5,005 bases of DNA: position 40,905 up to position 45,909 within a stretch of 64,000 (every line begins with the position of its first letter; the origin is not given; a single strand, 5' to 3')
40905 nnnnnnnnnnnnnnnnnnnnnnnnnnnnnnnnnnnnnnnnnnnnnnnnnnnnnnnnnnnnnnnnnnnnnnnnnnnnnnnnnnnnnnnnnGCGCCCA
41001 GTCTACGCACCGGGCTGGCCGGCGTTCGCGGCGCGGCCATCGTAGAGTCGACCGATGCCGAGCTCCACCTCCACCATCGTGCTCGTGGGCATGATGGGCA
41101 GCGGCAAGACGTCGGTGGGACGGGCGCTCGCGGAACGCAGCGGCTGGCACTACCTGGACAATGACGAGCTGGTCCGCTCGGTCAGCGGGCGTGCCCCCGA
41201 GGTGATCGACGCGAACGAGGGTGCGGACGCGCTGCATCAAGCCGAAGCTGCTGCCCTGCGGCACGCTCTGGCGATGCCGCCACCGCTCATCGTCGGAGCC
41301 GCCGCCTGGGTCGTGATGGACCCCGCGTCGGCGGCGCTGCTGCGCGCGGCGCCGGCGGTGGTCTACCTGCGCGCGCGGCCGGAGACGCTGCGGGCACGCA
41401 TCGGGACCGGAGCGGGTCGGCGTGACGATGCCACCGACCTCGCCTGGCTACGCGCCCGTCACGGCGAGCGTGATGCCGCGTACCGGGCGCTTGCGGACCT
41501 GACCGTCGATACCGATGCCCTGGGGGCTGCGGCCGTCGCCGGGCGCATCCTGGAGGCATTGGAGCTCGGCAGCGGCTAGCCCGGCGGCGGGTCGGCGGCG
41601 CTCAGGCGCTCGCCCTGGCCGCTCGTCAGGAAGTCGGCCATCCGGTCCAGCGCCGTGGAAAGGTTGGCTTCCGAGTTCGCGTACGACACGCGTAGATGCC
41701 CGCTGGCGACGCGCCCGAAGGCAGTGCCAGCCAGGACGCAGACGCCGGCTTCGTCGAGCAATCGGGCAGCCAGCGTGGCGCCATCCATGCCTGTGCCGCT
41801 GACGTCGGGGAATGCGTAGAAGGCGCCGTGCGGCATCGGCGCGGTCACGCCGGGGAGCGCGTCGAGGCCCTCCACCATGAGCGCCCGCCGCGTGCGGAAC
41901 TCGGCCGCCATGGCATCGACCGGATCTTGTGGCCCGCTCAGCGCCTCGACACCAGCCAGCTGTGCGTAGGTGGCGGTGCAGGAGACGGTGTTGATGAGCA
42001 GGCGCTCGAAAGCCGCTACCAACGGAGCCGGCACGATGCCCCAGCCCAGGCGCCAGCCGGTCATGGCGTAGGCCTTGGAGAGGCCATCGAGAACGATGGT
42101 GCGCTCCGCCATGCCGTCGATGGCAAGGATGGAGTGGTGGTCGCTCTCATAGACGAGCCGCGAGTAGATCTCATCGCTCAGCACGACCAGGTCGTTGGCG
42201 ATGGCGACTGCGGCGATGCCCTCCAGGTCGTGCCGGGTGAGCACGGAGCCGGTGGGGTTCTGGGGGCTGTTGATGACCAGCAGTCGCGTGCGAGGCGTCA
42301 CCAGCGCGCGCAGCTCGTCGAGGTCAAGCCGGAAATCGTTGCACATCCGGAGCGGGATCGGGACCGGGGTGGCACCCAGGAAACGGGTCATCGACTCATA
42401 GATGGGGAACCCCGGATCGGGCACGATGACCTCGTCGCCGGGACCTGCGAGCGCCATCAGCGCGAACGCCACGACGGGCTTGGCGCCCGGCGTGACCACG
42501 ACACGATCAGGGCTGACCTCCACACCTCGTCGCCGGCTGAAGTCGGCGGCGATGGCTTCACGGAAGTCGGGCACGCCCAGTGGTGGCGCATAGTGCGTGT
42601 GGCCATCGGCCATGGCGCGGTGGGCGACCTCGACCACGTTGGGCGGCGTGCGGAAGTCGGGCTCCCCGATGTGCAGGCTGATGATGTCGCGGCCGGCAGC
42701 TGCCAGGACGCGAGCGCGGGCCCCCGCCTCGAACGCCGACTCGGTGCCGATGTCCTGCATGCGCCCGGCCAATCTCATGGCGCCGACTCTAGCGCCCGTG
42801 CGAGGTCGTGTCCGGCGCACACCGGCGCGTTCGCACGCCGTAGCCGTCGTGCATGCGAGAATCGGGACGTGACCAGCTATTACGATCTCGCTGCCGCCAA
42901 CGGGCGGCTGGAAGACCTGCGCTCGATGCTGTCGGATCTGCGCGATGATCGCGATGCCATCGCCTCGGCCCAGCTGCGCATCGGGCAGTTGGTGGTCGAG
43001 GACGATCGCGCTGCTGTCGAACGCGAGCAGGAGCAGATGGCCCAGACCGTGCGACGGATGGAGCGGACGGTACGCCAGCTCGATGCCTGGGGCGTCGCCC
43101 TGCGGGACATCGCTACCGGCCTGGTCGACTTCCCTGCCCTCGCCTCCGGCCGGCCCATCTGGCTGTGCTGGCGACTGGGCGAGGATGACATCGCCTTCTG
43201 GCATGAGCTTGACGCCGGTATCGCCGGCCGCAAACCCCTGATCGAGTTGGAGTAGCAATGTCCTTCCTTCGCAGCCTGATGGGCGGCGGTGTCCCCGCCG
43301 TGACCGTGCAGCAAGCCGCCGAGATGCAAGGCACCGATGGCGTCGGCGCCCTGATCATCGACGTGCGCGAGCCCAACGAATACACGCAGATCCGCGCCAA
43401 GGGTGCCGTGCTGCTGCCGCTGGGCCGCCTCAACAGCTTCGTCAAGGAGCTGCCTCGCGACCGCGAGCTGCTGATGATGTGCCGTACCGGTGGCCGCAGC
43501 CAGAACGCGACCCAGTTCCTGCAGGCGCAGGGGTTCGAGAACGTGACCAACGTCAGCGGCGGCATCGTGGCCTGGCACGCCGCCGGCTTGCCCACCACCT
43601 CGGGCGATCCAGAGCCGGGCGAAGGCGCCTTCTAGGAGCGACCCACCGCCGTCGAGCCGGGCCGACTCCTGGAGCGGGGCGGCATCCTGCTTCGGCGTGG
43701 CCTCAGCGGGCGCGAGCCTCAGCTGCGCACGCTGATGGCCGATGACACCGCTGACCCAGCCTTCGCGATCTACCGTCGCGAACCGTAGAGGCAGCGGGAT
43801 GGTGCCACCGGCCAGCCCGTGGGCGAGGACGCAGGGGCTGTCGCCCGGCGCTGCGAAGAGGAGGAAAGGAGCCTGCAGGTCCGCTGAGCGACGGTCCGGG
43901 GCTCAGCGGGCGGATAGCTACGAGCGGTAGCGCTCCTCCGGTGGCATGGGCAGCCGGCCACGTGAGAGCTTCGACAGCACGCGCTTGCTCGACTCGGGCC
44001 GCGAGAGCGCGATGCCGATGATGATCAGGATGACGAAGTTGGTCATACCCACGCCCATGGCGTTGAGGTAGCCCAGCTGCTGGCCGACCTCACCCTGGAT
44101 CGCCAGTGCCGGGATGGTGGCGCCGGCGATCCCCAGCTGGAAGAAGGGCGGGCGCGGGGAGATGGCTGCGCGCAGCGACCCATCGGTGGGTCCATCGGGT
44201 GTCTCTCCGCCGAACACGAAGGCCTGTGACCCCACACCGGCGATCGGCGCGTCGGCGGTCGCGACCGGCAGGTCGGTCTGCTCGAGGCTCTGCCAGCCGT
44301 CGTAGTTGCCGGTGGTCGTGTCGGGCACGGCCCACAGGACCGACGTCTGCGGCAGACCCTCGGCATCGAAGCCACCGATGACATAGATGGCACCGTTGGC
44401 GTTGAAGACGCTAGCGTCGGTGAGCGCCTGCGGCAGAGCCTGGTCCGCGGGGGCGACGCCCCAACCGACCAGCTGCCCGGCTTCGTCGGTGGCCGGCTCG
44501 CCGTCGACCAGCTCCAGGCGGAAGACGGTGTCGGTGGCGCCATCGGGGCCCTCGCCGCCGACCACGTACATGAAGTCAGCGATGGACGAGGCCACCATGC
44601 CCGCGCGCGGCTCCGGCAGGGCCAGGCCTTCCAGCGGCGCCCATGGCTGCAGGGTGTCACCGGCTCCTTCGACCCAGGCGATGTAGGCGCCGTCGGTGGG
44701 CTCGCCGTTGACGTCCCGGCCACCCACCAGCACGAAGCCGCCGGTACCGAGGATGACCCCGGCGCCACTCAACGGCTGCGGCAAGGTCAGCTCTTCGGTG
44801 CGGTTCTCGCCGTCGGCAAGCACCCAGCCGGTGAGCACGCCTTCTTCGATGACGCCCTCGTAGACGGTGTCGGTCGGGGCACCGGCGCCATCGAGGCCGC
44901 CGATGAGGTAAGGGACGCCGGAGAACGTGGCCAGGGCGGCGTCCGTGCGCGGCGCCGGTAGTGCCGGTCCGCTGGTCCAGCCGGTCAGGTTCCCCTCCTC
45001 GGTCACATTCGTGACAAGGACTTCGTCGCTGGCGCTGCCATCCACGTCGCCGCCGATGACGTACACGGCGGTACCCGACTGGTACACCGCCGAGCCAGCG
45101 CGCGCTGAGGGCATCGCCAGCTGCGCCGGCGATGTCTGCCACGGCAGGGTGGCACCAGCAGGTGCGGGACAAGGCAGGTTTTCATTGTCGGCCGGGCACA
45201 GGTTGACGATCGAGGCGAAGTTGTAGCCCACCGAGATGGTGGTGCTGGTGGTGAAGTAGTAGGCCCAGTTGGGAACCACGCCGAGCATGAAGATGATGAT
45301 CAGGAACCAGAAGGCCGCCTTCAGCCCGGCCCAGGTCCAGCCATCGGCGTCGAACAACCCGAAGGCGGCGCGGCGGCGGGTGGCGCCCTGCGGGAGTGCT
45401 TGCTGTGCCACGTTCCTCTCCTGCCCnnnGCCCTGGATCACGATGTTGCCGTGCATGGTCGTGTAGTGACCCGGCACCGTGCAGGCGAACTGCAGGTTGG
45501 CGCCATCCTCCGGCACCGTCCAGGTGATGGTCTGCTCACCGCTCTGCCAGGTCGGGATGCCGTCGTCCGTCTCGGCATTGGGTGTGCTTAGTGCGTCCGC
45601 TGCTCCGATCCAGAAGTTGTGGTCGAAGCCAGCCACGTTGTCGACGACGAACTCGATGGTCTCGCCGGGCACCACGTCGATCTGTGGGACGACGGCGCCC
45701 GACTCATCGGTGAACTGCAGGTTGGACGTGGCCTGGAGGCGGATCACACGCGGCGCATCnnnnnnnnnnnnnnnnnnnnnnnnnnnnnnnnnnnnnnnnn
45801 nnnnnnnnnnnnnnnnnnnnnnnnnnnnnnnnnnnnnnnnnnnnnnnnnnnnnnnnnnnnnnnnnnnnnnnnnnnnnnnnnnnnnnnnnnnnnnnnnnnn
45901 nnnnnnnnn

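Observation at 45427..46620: Single polypeptide fusing a mono-haem cytochrome c to a plastocyanin/auracyanin-like cupredoxin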

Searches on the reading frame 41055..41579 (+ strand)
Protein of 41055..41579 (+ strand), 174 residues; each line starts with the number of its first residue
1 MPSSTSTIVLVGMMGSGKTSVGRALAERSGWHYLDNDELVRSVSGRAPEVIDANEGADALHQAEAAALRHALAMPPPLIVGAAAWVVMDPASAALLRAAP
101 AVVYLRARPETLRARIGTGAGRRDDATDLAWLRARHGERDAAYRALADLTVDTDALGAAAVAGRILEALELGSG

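Call 66: search_protein_families(library=pfam, proteins=[window:41055-41579:+], max_evalue=0.001)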
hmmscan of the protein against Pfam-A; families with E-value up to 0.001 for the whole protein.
window:41055-41579:+ (174 aa): 5 families
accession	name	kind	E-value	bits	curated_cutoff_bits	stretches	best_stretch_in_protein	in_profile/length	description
PF01202.28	SKI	-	1.3e-20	74.5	22.1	1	14-169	1-158/159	Shikimate kinase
PF13671.12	AAA_33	-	1.3e-09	38.9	27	1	8-128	2-127/143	AAA domain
PF13238.12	AAA_18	-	1.1e-07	32.8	29.4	1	8-116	1-108/128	AAA domain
PF02224.24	Cytidylate_kin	-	0.00038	20.7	26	0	12-44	5-37/211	Cytidylate kinase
PF01712.25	dNK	-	0.00048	20.4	27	0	8-35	1-28/203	Deoxynucleoside kinase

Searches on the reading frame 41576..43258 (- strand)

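Call 66: search_protein_families(library=pfam, proteins=[window:41576-43258:-], max_evalue=0.001)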
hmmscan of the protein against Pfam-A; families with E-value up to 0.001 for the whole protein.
window:41576-43258:- (560 aa): 4 families
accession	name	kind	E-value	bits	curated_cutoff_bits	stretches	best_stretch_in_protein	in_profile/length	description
PF00155.27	Aminotran_1_2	-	1.1e-68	232.6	19.7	1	191-539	2-360/361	Aminotransferase class I and II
PF01041.23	DegT_DnrJ_EryC1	-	9.3e-06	25.5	19.8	1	265-362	54-145/360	DegT/DnrJ/EryC1/StrS aminotransferase family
PF01053.26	Cys_Met_Meta_PP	-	0.00016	20.8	27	1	263-364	80-175/381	Cys/Met metabolism PLP-dependent enzyme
PF00266.25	Aminotran_5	-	0.00039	19.9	21.5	0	253-362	64-175/371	Aminotransferase class-V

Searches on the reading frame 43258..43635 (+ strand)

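Call 66: search_protein_families(library=pfam, proteins=[window:43258-43635:+], max_evalue=0.001)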
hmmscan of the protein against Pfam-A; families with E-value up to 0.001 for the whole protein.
window:43258-43635:+ (125 aa): 1 family
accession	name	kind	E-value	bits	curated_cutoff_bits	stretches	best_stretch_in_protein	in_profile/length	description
PF00581.25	Rhodanese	-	4.5e-17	62.8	22.2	1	17-109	2-102/102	Rhodanese-like domain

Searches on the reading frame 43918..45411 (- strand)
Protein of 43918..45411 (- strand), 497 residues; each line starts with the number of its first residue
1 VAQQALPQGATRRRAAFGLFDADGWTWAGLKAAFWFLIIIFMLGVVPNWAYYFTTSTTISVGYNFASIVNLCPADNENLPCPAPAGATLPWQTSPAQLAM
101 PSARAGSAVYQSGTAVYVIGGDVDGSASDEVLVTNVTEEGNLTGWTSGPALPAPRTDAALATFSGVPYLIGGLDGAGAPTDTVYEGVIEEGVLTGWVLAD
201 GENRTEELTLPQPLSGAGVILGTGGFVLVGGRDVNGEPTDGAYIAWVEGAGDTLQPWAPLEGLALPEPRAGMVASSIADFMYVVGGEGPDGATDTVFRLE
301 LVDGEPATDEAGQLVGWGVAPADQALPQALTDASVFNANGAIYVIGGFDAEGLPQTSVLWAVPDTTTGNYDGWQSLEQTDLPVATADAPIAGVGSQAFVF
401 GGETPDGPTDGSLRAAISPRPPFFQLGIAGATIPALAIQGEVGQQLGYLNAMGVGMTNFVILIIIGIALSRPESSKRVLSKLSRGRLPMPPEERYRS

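Call 3: search_protein_families(library=pfam, proteins=[window:43918-45411:-], max_evalue=0.01)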
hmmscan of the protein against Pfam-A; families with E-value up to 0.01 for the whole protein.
window:43918-45411:- (497 aa): 7 families
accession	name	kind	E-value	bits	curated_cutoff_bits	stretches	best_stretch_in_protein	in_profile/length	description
PF24681.1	Kelch_KLHDC2_KLHL20_DRC7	-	8.5e-16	58.4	50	2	210-402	47-221/221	KLHDC2/KLHL20/DRC7 Kelch-repeats domain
PF01344.31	Kelch_1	-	4.1e-09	36.2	20.1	0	332-353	4-24/46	Kelch motif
PF25210.1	Kelch_FKB95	-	1.1e-05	25.6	70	0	101-175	30-100/268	FKB95, Kelch-repeats domain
PF24996.1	NANM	-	1.5e-05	24.5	45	0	102-238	187-334/350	N-acetylneuraminate epimerase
PF13418.12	Kelch_4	-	1.9e-05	24.9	21.6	0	268-304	1-39/49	Galactose oxidase, central domain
PF24981.1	Beta-prop_ATRN-LZTR1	-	0.00088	19.1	50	0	323-406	33-118/289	Attractin/LZTR1 beta-propeller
PF07646.21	Kelch_2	-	0.0044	17.4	21.3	0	338-367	10-38/48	Kelch motif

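Call 4: search_protein_families(library=ncbifam, proteins=[window:43918-45411:-], max_evalue=0.01)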
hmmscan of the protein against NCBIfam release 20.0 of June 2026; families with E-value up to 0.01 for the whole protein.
window:43918-45411:- (497 aa): 1 family
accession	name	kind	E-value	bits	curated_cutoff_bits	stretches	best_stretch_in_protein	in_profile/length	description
TIGR03548.1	mutarot_permut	subfamily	0.0022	17.2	243.2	0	106-174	117-181/323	cyclically-permuted mutarotase family protein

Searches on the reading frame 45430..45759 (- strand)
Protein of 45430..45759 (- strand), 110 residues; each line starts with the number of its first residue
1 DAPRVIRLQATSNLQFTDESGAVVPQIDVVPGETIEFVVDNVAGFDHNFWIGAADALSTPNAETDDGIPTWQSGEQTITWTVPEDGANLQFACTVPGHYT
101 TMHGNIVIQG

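Call 23: search_solved_structures(query=window:45430-45759:-, max_evalue=1, show_alignments=5)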
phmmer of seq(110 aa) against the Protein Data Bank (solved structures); distinct sequences matched with E-value up to 1: 40.
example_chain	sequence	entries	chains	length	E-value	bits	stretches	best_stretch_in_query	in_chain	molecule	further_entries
2aan_A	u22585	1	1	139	0.00029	24.2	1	74-108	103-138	auracyanin A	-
1ov8_A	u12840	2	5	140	0.022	18.1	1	51-106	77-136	Auracyanin B | PROTEIN (AURACYANIN)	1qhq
6kol_A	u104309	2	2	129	0.038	17.4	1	73-101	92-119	Blue (Type 1) copper domain protein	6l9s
1gr7_A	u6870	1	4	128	0.12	15.7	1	73-108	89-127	AZURIN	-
4hhw_A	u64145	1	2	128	0.13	15.7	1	73-108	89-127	Azurin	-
1iuz_A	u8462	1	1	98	0.21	15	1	18-52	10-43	PLASTOCYANIN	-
4hip_A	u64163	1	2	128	0.3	14.5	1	73-106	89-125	Azurin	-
5syd_A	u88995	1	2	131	0.32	14.4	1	76-110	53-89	Azurin, chimeric construct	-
7tc6_A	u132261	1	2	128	0.33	14.3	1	73-108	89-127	Azurin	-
7tc5_A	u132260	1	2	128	0.35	14.3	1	73-108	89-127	Azurin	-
2n0m_A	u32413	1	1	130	0.36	14.2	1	85-108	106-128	Lipid modified azurin protein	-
3ay2_A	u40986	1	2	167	0.51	13.7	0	85-108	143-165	Lipid modified azurin protein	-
4ko9_A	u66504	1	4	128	0.52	13.7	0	76-108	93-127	Azurin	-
4koc_A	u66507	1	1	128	0.52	13.7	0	76-108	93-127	Azurin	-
4ko5_A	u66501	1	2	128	0.53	13.7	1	74-108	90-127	Azurin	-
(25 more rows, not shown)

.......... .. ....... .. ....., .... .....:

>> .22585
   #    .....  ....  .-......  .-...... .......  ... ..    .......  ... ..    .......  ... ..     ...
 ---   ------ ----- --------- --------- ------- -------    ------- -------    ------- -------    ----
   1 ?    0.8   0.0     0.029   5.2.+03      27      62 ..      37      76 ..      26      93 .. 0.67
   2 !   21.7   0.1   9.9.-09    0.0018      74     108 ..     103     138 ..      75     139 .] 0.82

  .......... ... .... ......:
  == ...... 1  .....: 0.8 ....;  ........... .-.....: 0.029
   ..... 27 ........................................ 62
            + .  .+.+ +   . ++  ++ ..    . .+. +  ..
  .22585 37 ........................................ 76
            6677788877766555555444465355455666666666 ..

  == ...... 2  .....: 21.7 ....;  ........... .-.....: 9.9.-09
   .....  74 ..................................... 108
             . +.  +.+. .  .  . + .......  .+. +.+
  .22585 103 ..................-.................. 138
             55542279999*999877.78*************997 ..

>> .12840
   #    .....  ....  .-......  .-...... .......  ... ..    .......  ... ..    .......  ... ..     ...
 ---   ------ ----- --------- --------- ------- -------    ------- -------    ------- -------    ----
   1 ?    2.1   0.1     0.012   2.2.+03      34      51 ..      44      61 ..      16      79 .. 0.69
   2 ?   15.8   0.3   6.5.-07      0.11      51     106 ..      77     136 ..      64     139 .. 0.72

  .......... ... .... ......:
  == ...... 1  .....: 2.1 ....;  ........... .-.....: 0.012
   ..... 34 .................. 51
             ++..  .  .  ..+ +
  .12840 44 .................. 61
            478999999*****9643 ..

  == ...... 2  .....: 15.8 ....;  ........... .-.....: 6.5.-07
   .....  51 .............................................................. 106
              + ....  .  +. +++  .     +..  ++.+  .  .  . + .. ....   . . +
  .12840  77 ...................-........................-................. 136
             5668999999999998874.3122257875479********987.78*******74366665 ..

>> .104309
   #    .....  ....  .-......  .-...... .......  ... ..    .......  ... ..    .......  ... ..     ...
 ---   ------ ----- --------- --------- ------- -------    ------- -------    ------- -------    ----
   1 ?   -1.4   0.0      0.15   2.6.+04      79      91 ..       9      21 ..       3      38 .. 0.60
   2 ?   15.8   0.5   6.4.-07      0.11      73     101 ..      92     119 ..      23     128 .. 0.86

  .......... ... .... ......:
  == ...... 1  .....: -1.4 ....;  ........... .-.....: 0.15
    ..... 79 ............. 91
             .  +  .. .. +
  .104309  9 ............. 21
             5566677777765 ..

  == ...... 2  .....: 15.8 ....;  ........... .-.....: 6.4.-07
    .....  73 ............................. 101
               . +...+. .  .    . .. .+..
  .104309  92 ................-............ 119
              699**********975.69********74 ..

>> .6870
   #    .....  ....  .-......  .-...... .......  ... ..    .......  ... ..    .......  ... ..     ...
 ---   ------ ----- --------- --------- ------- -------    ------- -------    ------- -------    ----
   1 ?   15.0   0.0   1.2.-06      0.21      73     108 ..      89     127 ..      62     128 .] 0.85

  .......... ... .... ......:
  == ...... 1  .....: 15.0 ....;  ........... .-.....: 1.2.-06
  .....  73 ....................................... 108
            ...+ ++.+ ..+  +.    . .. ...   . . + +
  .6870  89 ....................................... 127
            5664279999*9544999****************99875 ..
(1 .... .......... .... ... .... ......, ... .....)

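Call 24: search_protein_families(library=pfam, proteins=[window:45430-45759:-], max_evalue=1)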
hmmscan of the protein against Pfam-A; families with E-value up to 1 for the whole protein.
seq(110 aa): 2 families
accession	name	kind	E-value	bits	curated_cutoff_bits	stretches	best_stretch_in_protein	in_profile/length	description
PF00127.26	Copper-bind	-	1.7e-05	25.6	21.2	1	25-109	17-99/99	Copper binding proteins, plastocyanin/azurin family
PF09149.16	DUF1935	-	0.0033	18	27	1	6-49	60-103/108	Domain of unknown function (DUF1935)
